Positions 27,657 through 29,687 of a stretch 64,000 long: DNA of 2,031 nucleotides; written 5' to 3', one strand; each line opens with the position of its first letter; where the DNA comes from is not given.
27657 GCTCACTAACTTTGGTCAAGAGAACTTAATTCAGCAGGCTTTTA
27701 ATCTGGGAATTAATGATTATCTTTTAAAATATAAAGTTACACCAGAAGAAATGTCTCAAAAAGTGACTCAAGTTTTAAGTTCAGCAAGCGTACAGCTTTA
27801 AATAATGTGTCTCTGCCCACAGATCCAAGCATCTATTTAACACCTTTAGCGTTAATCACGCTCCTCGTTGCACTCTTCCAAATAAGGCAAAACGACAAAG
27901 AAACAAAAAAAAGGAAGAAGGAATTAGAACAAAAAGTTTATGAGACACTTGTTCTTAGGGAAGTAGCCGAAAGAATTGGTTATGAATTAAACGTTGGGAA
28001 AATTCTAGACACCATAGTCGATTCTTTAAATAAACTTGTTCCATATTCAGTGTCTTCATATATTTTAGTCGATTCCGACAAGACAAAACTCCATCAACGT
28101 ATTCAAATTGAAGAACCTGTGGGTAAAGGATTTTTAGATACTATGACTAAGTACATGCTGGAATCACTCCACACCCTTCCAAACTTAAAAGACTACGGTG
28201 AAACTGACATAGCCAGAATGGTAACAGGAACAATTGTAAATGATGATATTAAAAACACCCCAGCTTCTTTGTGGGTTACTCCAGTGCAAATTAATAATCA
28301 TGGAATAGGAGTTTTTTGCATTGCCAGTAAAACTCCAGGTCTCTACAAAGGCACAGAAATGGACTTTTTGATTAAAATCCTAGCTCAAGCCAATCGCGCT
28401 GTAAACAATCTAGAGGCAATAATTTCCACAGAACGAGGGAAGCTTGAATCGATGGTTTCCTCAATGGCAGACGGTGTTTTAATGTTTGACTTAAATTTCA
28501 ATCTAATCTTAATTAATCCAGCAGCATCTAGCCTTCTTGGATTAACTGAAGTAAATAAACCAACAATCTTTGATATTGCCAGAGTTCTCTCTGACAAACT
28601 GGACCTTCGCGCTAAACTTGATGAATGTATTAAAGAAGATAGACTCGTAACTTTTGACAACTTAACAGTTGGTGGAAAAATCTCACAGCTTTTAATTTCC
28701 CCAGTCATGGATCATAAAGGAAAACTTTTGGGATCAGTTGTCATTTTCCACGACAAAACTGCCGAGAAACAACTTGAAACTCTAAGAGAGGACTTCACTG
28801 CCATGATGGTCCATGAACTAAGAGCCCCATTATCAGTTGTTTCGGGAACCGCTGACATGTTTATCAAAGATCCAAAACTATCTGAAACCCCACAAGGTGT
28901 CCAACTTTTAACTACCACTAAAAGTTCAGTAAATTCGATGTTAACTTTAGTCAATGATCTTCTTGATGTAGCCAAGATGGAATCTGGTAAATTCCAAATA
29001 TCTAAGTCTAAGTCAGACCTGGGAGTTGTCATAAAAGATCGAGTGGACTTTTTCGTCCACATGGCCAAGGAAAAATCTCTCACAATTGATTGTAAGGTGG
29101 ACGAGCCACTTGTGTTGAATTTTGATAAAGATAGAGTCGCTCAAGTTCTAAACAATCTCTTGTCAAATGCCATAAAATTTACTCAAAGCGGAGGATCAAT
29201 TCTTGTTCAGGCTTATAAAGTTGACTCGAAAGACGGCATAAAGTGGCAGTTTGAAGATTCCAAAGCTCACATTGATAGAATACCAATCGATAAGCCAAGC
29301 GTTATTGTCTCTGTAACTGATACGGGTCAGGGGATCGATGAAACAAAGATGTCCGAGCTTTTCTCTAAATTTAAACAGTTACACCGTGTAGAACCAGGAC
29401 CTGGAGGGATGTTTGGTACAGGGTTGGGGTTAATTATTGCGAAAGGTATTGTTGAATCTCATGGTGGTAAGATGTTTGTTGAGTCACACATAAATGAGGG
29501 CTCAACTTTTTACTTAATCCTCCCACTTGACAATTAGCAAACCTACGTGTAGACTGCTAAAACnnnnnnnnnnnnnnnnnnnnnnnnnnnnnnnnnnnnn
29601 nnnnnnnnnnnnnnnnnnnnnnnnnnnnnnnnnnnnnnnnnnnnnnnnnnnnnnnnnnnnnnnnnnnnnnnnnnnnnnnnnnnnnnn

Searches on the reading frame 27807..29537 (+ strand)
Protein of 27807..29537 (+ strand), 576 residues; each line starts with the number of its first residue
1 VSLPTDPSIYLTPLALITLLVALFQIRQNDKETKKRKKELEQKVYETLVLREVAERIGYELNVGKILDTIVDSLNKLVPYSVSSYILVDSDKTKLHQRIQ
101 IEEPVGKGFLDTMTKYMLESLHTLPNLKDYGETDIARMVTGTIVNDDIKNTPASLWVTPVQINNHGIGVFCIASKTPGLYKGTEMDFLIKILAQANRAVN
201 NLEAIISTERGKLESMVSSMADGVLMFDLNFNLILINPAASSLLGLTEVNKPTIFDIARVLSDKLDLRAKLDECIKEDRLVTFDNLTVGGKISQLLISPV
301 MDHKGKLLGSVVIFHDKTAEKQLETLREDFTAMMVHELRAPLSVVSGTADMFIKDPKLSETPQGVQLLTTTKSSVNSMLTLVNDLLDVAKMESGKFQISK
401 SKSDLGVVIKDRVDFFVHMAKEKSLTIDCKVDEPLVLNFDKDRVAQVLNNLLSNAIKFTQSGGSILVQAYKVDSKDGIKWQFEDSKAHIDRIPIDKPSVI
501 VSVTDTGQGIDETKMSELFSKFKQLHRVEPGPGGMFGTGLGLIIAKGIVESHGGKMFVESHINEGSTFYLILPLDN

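Call 77: search_protein_families(library=pfam, proteins=[window:27807-29537:+], max_evalue=0.001)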
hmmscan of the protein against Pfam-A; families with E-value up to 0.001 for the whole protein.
window:27807-29537:+ (576 aa): 6 families
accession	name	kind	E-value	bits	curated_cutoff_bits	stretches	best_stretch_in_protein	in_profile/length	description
PF02518.31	HATPase_c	-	4.3e-22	79.1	26.4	1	440-575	2-110/111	Histidine kinase-, DNA gyrase B-, and HSP90-like ATPase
PF00512.31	HisKA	-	1.5e-15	57.4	26.9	1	327-394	2-66/66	His Kinase A (phospho-acceptor) domain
PF13188.13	PAS_8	-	1.2e-05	25.5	21.8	1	212-257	2-47/65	PAS domain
PF00989.32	PAS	-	0.00022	21.7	22.6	0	212-316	2-112/113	PAS fold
PF13426.13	PAS_9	-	0.00047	20.8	27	0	222-318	2-102/103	PAS domain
PF13185.12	GAF_2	-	0.00047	20.8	28.6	0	62-199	3-135/136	GAF domain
